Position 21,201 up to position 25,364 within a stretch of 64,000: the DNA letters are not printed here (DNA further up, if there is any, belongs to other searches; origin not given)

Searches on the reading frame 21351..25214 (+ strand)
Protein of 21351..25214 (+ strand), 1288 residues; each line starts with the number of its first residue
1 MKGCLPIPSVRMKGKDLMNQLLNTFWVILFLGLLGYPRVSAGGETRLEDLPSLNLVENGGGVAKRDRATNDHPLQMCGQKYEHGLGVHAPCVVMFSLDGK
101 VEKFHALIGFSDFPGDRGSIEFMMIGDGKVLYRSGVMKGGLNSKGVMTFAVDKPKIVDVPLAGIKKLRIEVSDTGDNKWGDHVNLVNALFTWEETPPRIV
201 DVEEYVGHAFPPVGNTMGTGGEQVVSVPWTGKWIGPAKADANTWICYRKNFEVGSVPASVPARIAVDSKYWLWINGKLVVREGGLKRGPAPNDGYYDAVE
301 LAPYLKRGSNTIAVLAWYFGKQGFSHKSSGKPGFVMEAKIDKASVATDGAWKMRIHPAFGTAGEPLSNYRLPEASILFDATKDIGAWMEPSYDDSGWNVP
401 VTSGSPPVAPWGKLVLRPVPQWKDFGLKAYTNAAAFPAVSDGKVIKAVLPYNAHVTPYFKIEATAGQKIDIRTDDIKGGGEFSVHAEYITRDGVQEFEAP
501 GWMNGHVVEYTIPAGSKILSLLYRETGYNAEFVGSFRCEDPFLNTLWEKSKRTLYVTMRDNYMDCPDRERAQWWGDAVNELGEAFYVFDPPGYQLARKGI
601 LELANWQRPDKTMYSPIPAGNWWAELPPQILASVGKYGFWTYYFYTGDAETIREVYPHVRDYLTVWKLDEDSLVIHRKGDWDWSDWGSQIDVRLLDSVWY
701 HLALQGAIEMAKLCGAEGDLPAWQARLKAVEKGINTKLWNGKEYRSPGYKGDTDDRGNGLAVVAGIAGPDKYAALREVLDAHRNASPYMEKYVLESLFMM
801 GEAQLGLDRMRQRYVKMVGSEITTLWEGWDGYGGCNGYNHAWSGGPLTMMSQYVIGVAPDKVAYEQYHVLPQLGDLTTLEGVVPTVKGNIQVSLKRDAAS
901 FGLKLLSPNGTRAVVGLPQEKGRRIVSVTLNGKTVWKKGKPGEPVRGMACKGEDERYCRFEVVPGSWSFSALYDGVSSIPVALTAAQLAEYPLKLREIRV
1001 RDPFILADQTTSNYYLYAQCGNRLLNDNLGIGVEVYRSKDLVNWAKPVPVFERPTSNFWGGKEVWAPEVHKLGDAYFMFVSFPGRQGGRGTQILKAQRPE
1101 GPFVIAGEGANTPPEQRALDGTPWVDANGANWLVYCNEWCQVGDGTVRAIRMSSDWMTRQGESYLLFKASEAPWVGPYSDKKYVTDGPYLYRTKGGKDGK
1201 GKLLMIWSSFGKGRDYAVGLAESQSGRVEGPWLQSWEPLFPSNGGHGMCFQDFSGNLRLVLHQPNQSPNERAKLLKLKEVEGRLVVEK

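Call 47: search_protein_families(library=pfam, proteins=[window:21351-25214:+], max_evalue=0.00001)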
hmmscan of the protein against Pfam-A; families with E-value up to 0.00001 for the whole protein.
window:21351-25214:+ (1288 aa): 4 families
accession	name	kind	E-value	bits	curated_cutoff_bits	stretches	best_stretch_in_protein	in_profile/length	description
PF17389.8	Bac_rhamnosid6H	-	5.9e-34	118.3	24.5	1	533-854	3-339/339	Bacterial alpha-L-rhamnosidase 6 hairpin glycosidase domain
PF04616.20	Glyco_hydro_43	-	1.4e-32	113.7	32.2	1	999-1266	9-264/288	Glycosyl hydrolases family 43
PF08305.17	NPCBM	-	1.1e-29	103.6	23.9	1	44-191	2-137/137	NPCBM/NEW2 domain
PF17390.7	Bac_rhamnosid_C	-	4.8e-08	33.2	22.1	1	856-928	1-74/78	Bacterial alpha-L-rhamnosidase C-terminal domain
